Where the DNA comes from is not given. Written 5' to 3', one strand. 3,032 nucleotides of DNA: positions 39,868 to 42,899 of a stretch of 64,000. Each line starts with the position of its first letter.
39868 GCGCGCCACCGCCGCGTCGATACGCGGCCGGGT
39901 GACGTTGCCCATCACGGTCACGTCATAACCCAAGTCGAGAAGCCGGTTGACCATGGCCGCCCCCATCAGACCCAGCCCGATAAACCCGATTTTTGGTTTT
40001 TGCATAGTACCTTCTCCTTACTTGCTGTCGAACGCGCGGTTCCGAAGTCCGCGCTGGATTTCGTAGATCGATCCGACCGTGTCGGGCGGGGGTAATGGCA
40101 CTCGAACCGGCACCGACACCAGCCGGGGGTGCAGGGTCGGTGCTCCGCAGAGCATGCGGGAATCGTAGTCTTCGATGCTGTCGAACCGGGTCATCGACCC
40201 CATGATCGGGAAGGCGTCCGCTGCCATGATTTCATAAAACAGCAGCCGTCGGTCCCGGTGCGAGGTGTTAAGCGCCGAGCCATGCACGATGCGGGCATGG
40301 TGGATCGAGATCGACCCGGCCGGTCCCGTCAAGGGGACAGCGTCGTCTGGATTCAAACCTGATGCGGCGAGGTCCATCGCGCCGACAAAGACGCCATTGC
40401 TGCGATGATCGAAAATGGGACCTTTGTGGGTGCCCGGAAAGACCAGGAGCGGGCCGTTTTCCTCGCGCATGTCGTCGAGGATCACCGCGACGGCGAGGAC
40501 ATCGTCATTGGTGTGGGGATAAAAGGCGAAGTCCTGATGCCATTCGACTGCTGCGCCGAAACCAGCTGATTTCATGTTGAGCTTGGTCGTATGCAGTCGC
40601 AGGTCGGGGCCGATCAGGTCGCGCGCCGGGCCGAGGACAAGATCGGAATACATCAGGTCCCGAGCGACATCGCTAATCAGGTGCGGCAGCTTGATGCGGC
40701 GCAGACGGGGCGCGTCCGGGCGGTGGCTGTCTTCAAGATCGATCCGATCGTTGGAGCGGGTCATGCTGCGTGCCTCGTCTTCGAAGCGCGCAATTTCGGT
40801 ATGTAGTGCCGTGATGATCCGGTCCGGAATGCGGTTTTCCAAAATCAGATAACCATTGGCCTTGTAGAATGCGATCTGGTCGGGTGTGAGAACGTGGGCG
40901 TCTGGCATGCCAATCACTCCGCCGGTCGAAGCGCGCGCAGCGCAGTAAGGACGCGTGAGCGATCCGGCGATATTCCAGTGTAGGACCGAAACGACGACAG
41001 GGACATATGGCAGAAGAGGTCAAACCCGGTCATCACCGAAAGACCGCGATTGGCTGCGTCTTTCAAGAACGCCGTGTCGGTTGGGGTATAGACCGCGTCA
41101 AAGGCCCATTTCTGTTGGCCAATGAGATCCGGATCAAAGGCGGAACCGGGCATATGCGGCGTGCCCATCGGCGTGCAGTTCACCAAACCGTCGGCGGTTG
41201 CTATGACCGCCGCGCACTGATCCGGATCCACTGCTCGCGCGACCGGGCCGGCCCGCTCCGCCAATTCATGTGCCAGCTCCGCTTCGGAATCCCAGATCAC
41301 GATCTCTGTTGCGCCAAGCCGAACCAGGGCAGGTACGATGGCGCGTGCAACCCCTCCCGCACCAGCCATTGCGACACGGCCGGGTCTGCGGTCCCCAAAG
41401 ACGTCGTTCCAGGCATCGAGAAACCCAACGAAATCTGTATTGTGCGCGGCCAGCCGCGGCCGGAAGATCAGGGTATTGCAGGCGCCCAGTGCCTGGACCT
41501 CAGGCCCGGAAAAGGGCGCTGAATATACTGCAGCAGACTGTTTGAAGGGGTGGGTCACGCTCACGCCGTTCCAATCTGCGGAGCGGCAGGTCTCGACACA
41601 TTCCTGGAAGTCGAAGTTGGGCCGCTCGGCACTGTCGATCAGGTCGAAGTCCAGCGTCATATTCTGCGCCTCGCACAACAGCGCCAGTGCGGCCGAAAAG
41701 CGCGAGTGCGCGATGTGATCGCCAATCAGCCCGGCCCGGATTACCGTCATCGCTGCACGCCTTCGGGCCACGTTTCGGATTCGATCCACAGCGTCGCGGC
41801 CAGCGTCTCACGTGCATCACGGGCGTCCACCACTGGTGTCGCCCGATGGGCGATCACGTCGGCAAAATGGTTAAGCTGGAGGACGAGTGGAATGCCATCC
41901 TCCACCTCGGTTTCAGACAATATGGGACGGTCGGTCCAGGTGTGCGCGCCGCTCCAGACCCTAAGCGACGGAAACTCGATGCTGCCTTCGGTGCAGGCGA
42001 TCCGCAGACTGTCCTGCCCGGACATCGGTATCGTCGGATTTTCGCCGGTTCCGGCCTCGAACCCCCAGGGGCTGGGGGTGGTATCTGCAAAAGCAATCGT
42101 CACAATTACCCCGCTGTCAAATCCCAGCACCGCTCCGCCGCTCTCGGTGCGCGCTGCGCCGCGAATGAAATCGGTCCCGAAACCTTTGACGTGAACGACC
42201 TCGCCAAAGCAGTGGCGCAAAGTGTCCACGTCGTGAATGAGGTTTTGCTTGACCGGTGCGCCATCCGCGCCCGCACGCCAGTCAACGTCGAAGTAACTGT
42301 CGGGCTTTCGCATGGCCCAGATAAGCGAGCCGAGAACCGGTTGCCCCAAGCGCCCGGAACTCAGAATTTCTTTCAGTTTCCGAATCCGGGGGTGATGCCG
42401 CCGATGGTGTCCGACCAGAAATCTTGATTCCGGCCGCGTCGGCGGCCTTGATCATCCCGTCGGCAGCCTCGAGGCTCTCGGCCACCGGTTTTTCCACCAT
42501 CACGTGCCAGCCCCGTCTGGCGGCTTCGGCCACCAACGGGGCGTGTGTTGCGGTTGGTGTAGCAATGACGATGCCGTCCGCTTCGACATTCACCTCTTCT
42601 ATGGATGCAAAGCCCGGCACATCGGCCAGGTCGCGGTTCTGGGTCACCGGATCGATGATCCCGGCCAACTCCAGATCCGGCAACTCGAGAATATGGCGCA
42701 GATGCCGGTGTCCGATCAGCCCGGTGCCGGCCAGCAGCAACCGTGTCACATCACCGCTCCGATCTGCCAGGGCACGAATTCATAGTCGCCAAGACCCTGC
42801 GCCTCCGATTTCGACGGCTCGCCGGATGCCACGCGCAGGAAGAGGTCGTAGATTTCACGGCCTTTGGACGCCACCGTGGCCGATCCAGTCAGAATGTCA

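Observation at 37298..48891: Candidate new pathway: TRAP-fed sugar-acid operon with two PhyH-type Fe(II)/2OG dioxygenases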

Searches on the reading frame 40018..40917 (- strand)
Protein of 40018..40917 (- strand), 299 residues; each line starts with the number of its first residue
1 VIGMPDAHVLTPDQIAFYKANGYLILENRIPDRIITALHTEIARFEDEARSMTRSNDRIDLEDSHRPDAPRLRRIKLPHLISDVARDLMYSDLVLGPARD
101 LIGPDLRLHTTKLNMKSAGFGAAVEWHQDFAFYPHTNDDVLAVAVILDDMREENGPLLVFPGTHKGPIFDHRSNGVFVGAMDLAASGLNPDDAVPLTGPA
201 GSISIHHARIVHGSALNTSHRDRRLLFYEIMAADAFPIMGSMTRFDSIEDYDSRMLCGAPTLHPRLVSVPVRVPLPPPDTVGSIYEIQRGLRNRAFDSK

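Call 4: search_protein_families(library=pfam, proteins=[window:40018-40917:-])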
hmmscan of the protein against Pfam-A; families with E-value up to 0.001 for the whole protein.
window:40018-40917:- (299 aa): 1 family
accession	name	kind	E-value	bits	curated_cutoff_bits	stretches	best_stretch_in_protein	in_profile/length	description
PF05721.19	PhyH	-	1.9e-32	113.7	22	1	18-224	1-212/213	Phytanoyl-CoA dioxygenase (PhyH)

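Call 5: search_protein_families(library=ncbifam, proteins=[window:40018-40917:-])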
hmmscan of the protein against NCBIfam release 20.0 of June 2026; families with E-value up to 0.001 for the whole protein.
window:40018-40917:- (299 aa): 2 families
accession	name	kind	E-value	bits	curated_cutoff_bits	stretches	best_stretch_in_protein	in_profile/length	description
TIGR02408.1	ectoine_ThpD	equivalog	1.9e-22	79.9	336.5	1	9-165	16-170/277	ectoine hydroxylase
NF052437.1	MPhHdxlPhnYGIM8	equivalog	0.00011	21.8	500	1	70-228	61-211/260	methylphosphonate hydroxylase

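Call 9: find_related_loci(query=window:40018-40917:-, collection=genome_contigs, flank=10000)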
Query window:40018-40917:- (299 aa) in genome_contigs; peptide patterns used: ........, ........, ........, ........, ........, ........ (x = any residue, [..] = any of these).
325 stretches matched a pattern; 236 encode a relative of the query (tblastn E <= 1e-3); the best 80 are kept; 80 distinct loci.
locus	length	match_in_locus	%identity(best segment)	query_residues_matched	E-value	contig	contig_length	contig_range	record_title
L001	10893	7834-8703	78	7-296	3e-155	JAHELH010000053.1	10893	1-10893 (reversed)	MAG: Rhodobacteraceae bacterium isolate Ww612 NODE_20437_length_10893_cov_14.511883, whole genome shotgun sequence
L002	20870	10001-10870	78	7-296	2e-153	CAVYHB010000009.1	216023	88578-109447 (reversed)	MAG: uncultured Alphaproteobacteria bacterium isolate MFD03551.bin.2.107 genome assembly, contig: contig_22510, whole ge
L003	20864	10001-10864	78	9-296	3e-153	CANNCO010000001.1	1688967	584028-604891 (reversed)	uncultured Rhodobacteraceae bacterium isolate N326-Z.fasta genome assembly, contig: NODE_1, whole genome shotgun sequenc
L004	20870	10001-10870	76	9-298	4e-152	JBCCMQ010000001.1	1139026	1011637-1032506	MAG: Pseudomonadota bacterium isolate P01_C01_bin.58 k141_1048942_length_1139026_cov_74.7690, whole genome shotgun seque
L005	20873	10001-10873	76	4-296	8e-151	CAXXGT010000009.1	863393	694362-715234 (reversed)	MAG: Paracoccaceae bacterium isolate 10153035-b165-4c8b-ac50-65522573d5ce genome assembly, contig: contig_9, whole genom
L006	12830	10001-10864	76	9-296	2e-150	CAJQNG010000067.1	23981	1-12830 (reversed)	MAG: uncultured Boseongicola sp. isolate 10_20180412_Bin_METABAT_144_1 genome assembly, contig: c_000002994900, whole ge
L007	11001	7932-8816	75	5-298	3e-149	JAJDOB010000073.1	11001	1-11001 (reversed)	MAG: Rhodobacter sp. isolate MASabin.1 k141_485501, whole genome shotgun sequence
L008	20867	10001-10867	75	10-298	1e-148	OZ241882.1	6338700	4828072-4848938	MAG: Paracoccaceae bacterium isolate 3a1aff45-e363-428b-be7d-1a8a0836b441 genome assembly, chromosome: 1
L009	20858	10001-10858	75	13-298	7e-148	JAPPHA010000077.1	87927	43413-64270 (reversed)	MAG: Paracoccaceae bacterium isolate RHO1_bin_6 NODE_619_length_87927_cov_33.249795, whole genome shotgun sequence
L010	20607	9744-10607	75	9-296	8e-148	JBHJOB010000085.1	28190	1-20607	MAG: Rhodomicrobiaceae bacterium isolate al_S4C647_1 S4Ck119_623226, whole genome shotgun sequence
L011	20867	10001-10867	75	10-298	3e-147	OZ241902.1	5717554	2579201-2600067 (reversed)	MAG: Paracoccaceae bacterium isolate deb7cda6-e855-4710-bb30-4665d3f76b65 genome assembly, chromosome: 1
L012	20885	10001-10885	73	4-298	3e-144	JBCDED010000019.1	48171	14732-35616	MAG: Pseudomonadota bacterium isolate P01_G01_bin.56 k141_2671346_length_48171_cov_35.6437, whole genome shotgun sequenc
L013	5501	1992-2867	71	4-297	2e-144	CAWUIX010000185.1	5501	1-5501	MAG: uncultured Rhodobacterales bacterium isolate SRR17458640_binner13_10_1705322969 genome assembly, contig: ERZ2185404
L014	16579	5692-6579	71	4-299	2e-143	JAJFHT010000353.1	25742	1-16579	MAG: Hyphomicrobiales bacterium isolate OFTM20 OFTM20_352, whole genome shotgun sequence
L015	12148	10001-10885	71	4-298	4e-143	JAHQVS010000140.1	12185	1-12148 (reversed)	MAG: Rhodobacteraceae bacterium isolate MAG.057 Posi_057-P36781, whole genome shotgun sequence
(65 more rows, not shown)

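Call 14: search_solved_structures(query=window:40018-40917:-, max_evalue=0.001)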
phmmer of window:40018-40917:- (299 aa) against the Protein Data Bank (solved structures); distinct sequences matched with E-value up to 0.001: 17.
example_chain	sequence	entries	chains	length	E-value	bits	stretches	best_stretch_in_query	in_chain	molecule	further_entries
7dzz_A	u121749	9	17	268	8.8e-19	70.9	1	8-228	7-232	Phytanoyl-CoA dioxygenase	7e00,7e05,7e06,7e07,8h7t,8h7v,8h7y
7e01_A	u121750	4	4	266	1e-18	70.7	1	9-228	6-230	Phytanoyl-CoA dioxygenase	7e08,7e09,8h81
5nch_A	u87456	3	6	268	3.2e-18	69.1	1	10-227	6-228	Leucine hydroxylase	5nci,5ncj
7dt0_A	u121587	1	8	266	1.8e-17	66.6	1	9-228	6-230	Phytanoyl-CoA dioxygenase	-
3emr_A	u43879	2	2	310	3.7e-14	55.7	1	10-165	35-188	EctD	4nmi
2a1x_A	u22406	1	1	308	6.4e-14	54.9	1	6-244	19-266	Phytanoyl-CoA dioxygenase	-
6zyk_A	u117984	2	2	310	1.7e-09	40.4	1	78-223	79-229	Monooxygenase | Uncharacterized protein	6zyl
4mhr_A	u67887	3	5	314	4e-09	39.2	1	13-166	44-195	Ectoine hydroxylase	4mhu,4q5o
4xab_A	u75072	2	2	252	2.3e-08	36.7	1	115-235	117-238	EvdO2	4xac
2opw_A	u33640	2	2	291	2.3e-07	33.4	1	115-234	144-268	PHYHD1 protein | Phytanoyl-CoA dioxygenase domain-containing protein 1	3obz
5ep9_A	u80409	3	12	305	7.5e-06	28.4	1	80-225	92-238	SnoN,Epimerase SnoN | SnoN,SnoN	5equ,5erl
6ec3_A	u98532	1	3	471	1.4e-05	27.6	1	69-230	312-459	Methyltransferase domain-containing protein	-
4xaa_A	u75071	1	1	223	1.6e-05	27.4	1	37-230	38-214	Putative oxygenase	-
9c9n_A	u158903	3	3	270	5.4e-05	25.6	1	102-227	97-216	Fe/2-OG dependent dioxygenase MysH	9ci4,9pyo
9pze_A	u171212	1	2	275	6e-05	25.5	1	104-227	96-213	Fe/2-OG dependent dioxygenase MysH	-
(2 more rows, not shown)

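Call 35: search_dna_similar(query=window:40018-40917:-, collection=plasmids, mode=protein, max_rows=30, max_evalue=1e-40)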
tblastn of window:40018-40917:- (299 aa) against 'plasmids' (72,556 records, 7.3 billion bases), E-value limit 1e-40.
Records with a match: 5; places in all: 6; records where one place covers at least 80% of the query: 5.
Best place of each record, by identity: <60% 5.
By first word of the organism name: Skermanella 3; Bradyrhizobium 1; Ciceribacter 1.
By predicted mobility (MOB-suite, as given by PLSDB): mobilizable 3; non-mobilizable 1; conjugative 1.
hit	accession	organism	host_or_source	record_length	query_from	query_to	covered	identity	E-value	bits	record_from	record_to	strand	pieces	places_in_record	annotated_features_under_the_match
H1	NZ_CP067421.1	Skermanella sp. TT6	Homo sapiens,single cell,skin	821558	9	296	96%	48.4%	5e-65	227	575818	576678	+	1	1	phytanoyl-CoA dioxygenase family protein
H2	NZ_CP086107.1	Skermanella mucosa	single cell,crude oil contaminated ...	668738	9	296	96%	47.8%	4e-63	222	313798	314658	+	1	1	phytanoyl-CoA dioxygenase family protein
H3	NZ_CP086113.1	Skermanella rosea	single cell,hydrocarbon-contaminated ...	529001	9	296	96%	47.1%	7e-64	224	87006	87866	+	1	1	phytanoyl-CoA dioxygenase family protein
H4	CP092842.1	Bradyrhizobium sp. 62B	Arachis hypogaea L.,cell ...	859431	9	296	96%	44.1%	7e-53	192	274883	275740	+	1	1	phytanoyl-CoA dioxygenase family protein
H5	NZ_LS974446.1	Ciceribacter selenitireducens ATCC BAA-1503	-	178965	9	261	85%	39.6%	3e-48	179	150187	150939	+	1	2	phytanoyl-CoA dioxygenase family protein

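Call 36: get_annotated_region(hit=H1, flank=12000)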
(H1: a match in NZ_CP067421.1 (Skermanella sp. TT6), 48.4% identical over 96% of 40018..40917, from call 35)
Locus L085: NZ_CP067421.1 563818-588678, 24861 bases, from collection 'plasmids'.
description: Skermanella sp. TT6 plasmid pTT6-1, complete sequence
organism: Skermanella sp. TT6 (NCBI taxid 2775420)
taxonomy: Bacteria; Pseudomonadota; Alphaproteobacteria; Rhodospirillales; Azospirillaceae; Skermanella; Skermanella sp. TT6
host: -; source: Homo sapiens,single cell,skin; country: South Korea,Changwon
typing (MOB-suite, as given by PLSDB): mobilizable; relaxase MOBP
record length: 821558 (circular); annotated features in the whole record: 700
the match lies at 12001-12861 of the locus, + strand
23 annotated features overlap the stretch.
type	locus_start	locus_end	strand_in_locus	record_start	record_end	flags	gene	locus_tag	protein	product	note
CDS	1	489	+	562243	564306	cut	-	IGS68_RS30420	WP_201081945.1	tyrosine-protein kinase domain-containing protein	-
CDS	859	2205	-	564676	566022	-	-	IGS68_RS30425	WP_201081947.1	IS1380 family transposase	-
CDS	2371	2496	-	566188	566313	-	-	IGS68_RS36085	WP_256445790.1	hypothetical protein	-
CDS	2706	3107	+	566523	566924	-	-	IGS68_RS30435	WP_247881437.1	transposase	GO:0006313 - DNA transposition [Evidence IEA]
CDS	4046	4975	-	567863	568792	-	-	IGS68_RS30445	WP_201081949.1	FkbM family methyltransferase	-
CDS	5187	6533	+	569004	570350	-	-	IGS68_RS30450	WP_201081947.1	IS1380 family transposase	-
CDS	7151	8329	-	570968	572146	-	-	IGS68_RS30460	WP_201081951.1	IS256 family transposase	-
CDS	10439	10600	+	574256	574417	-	-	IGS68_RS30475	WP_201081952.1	hypothetical protein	-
CDS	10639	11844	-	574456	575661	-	-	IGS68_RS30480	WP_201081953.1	mandelate racemase/muconate lactonizing enzyme family protein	-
CDS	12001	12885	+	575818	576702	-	-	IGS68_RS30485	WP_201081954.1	phytanoyl-CoA dioxygenase family protein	-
CDS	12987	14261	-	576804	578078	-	-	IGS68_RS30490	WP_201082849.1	TRAP transporter large permease subunit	GO:0015740 - C4-dicarboxylate transport [Evidence IEA]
CDS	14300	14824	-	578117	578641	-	-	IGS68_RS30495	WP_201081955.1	TRAP transporter small permease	GO:0015740 - C4-dicarboxylate transport [Evidence IEA]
CDS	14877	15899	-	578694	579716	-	-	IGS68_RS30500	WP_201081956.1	TRAP transporter substrate-binding protein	-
CDS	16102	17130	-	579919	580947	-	-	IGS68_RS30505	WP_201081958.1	LacI family DNA-binding transcriptional regulator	GO:0006351 - DNA-templated transcription [Evidence IEA]; GO:0045892 - negative regulation of DNA-templated ...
CDS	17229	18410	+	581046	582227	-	-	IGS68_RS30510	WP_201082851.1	mandelate racemase/muconate lactonizing enzyme family protein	-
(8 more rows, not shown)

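Call 77: predict_structure(alignment_id=A2)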
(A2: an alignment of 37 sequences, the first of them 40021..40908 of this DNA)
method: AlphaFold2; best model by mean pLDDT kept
length: 296 residues; sequences in the alignment: 37
mean_pLDDT: 90.2   pTM: 0.89
mean pLDDT of the five models: 90.2, 90.0, 87.2, 83.1, 79.4
residues with pLDDT >= 90: 197; 70-90: 85; 50-70: 11; < 50: 3
segments of 3 or more residues with pLDDT < 50: 1-3
pLDDT, mean of each block of 10 residues (from residue 1): 72 98 98 97 94 90 90 95 98 97 96 80 91 94 94 94 92 89 94 96 97 87 96 86 89 93 79 72 80 73
secondary structure, 60 per line:
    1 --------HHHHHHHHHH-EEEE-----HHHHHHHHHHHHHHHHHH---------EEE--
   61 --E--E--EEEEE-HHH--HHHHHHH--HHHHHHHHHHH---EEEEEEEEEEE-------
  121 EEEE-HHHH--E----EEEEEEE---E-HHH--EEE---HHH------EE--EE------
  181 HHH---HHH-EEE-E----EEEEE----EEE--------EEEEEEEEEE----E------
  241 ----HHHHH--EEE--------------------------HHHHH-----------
elements in order: H9-18 E20-23 H29-46 E56-58 E69-73 H80-86 H89-99 E103-113 E121-124 H126-129 E137-143 E154-156 E191-193 E200-204 E209-211 E220-229 H245-249 E252-254 H281-285

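Call 79: fold_search(model_id=the predicted structure, library=pdb)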
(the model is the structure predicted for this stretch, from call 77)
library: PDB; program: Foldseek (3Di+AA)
matches with E <= 10: 1695; with E <= 0.001: 450
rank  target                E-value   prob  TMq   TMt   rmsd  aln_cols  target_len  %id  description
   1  5nci_B                8.3e-21  1.00  0.68  0.76   3.9       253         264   28  GriE in complex with cobalt, alpha-ketoglutarate and l-leucine (released 2017-10-04)
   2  5nch_B                1.4e-20  1.00  0.65  0.75   3.1       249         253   28  GriE apo form (released 2017-10-04)
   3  5nci_A                1.8e-20  1.00  0.67  0.75   4.1       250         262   28  GriE in complex with cobalt, alpha-ketoglutarate and l-leucine (released 2017-10-04)
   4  5ncj_B                2.5e-20  1.00  0.63  0.71   4.1       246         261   28  GriE in complex with manganese, succinate and (2S,4R)-5-hydroxyleucine (released 2017-10-04)
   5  7e07_A                3.2e-20  1.00  0.65  0.72   3.9       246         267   30  Trans-3/4-proline-hydroxylase H11 with AKG and L-proline (released 2022-02-02)
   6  5nch_A                7.1e-20  1.00  0.64  0.77   3.4       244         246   27  GriE apo form (released 2017-10-04)
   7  8h7y_B                1.4e-19  1.00  0.67  0.73   3.4       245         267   28  Trans-3/4-proline-hydroxylase H11 with AKG and L-proline (released 2023-04-19)
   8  7dt0_H                1.7e-19  1.00  0.66  0.80   2.9       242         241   28  Proline hydroxylase H11-N101I mutant (released 2022-01-12)
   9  8h85                  2.3e-19  1.00  0.69  0.77   6.7       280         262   26  Trans-3/4-proline-hydroxylase H11 with 3-hydroxyl-proline (released 2023-04-19)
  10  8h81                  2.6e-19  1.00  0.66  0.72   3.4       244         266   30  Trans-3/4-proline-hydroxylase H11 with 4-Hydroxyl-proline (released 2023-04-19)
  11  7e06_A                3.1e-19  1.00  0.66  0.78   3.0       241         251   29  Trans-3/4-proline-hydroxylase H11 with AKG (released 2022-02-02)
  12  8h7v_B                3.5e-19  1.00  0.65  0.75   3.2       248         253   28  Trans-3/4-proline-hydroxylase H11 with AKG (released 2023-04-19)
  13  8h7t_A                4.3e-19  1.00  0.68  0.77   3.2       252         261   28  Trans-3/4-proline-hydroxylase H11 apo structure (released 2023-04-19)
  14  7e01                  4.3e-19  1.00  0.65  0.72   3.5       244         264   30  Trans-3/4-proline-hydroxylase H11 in the sixth reaction state (released 2022-02-02)
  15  7e06_B                4.5e-19  1.00  0.67  0.76   3.1       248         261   28  Trans-3/4-proline-hydroxylase H11 with AKG (released 2022-02-02)
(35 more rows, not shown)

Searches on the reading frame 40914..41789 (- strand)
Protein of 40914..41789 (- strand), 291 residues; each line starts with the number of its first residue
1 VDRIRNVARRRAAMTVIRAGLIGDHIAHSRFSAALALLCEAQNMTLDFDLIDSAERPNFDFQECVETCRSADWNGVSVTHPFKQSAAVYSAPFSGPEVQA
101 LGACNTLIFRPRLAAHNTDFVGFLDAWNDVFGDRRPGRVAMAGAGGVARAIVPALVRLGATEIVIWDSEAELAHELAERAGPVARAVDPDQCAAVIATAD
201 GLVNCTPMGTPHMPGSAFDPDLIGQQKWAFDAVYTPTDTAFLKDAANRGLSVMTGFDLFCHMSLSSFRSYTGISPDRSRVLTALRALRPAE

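Call 4: search_protein_families(library=pfam, proteins=[window:40914-41789:-])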
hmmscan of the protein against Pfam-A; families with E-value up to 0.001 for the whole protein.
window:40914-41789:- (291 aa): 4 families
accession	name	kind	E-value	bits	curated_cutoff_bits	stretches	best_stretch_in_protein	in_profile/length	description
PF08501.16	Shikimate_dh_N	-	3.1e-09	37.4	27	1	21-107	1-83/83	Shikimate dehydrogenase substrate binding domain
PF01488.26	Shikimate_DH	-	4.4e-05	24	24.3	1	132-210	8-87/138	Shikimate / quinate 5-dehydrogenase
PF03435.24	Sacchrp_dh_NADP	-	0.00015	22.5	25.1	1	139-207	1-77/129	Saccharopine dehydrogenase NADP binding domain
PF03807.23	F420_oxidored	-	0.00068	20.6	21.6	0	138-194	1-58/94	NADP oxidoreductase coenzyme F420-dependent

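Call 5: search_protein_families(library=ncbifam, proteins=[window:40914-41789:-])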
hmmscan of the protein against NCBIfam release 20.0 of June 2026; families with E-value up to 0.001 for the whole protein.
window:40914-41789:- (291 aa): 18 families
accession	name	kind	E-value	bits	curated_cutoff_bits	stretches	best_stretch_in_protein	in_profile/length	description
NF009201.0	PRK12549.1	subfamily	2.5e-51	174.5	235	1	14-287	5-283/286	shikimate dehydrogenase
NF001319.0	PRK00258.3-3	equivalog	2.9e-48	164.3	252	1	19-283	9-269/279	shikimate dehydrogenase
NF010631.0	PRK14027.1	equivalog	5.4e-37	127.6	515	1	17-282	5-278/283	quinate/shikimate dehydrogenase (NAD+)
TIGR00507.1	aroE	equivalog_domain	1.8e-35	122.5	200.2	1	20-284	4-265/270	shikimate dehydrogenase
NF001312.0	PRK00258.1-4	equivalog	8.4e-35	120.4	295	1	14-281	7-274/285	shikimate dehydrogenase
NF001310.0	PRK00258.1-2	equivalog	5.8e-30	104.4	221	1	21-286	7-274/279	shikimate dehydrogenase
NF001311.0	PRK00258.1-3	equivalog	4.1e-28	98.4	235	1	14-285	3-270/279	shikimate dehydrogenase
NF001322.0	PRK00258.3-6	equivalog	1.1e-27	97.1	285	1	19-281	8-261/272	shikimate dehydrogenase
NF001314.0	PRK00258.2-2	equivalog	8.4e-26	90.7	248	1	20-273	11-272/290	shikimate dehydrogenase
NF009202.0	PRK12550.1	equivalog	2.3e-24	86.1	306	1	54-283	42-266/272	shikimate 5-dehydrogenase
NF009200.0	PRK12548.1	subfamily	1.1e-19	70.9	432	1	20-273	13-276/289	shikimate dehydrogenase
NF006802.0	PRK09310.1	equivalog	1.1e-17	64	598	1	22-269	221-452/477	bifunctional 3-dehydroquinate dehydratase/shikimate dehydrogenase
NF001315.0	PRK00258.2-4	equivalog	2.1e-17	63.2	413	1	57-274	45-269/284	shikimate dehydrogenase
TIGR01809.1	Shik-DH-AROM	equivalog_domain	3.3e-16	59.2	196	1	18-283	7-281/282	shikimate dehydrogenase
NF001313.0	PRK00258.2-1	equivalog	6.7e-16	58.6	431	1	19-272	12-274/290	shikimate dehydrogenase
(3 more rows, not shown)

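Call 74: search_solved_structures(query=window:40914-41750:-, max_evalue=1e-20)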
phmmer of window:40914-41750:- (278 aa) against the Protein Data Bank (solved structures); distinct sequences matched with E-value up to 1e-20: 3.
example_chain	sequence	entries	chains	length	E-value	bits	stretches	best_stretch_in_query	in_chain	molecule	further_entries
3jyo_A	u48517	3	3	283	1.7e-34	122.8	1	6-268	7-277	Quinate/shikimate dehydrogenase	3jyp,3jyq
2nlo_A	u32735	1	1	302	2.1e-34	122.5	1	6-268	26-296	Shikimate dehydrogenase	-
1wxd_A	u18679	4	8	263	2.5e-25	92.7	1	4-272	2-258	shikimate 5-dehydrogenase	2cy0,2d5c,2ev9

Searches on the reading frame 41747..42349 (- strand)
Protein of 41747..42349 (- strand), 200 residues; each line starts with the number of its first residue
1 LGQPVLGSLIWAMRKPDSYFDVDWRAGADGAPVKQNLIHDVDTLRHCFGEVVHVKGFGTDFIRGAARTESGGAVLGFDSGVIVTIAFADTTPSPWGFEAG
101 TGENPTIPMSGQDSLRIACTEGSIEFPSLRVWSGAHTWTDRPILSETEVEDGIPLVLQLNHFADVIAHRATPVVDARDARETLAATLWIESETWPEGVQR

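Call 4: search_protein_families(library=pfam, proteins=[window:41747-42349:-])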
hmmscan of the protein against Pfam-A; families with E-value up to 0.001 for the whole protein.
window:41747-42349:- (200 aa): 1 family
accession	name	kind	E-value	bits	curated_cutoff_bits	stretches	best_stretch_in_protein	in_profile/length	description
PF22725.1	GFO_IDH_MocA_C3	-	3.4e-10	40.4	27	1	3-125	15-124/124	GFO/IDH/MocA C-terminal domain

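Call 5: search_protein_families(library=ncbifam, proteins=[window:41747-42349:-])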
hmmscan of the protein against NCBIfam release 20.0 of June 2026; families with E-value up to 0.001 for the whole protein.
window:41747-42349:- (200 aa): 0 families

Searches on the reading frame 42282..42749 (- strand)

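Call 4: search_protein_families(library=pfam, proteins=[window:42282-42749:-])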
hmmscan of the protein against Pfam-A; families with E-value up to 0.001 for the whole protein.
window:42282-42749:- (155 aa): 1 family
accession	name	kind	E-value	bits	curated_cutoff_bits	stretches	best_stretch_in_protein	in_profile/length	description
PF01408.29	GFO_IDH_MocA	-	2.6e-19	70.5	24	1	3-108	2-114/120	Oxidoreductase family, NAD-binding Rossmann fold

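Call 5: search_protein_families(library=ncbifam, proteins=[window:42282-42749:-])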
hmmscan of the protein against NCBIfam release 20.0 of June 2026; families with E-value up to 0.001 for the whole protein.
window:42282-42749:- (155 aa): 6 families
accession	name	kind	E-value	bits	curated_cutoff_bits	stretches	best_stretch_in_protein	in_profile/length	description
TIGR04380.1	myo_inos_iolG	equivalog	1.1e-16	60.6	355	1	4-110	4-118/330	inositol 2-dehydrogenase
NF040723.1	UDP-GlcNAcDh_Arch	equivalog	1.8e-15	57.3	450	1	6-110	5-114/302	UDP-N-acetylglucosamine 3-dehydrogenase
NF041392.1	XylDh_Gfo6_Halo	equivalog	2.7e-08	33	350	1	56-109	82-135/350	D-xylose 1-dehydrogenase Gfo6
NF052479.1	LevoglcsnDh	equivalog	7.3e-08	31.5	650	1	56-109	73-126/386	levoglucosan dehydrogenase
NF008607.0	PRK11579.1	subfamily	1.5e-07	30.7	330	1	20-108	24-116/346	oxidoreductase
NF058561.1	BT_2158_fam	equivalog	7.1e-06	24.9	750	1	51-103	91-143/487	glycoside 3-dehydrogenase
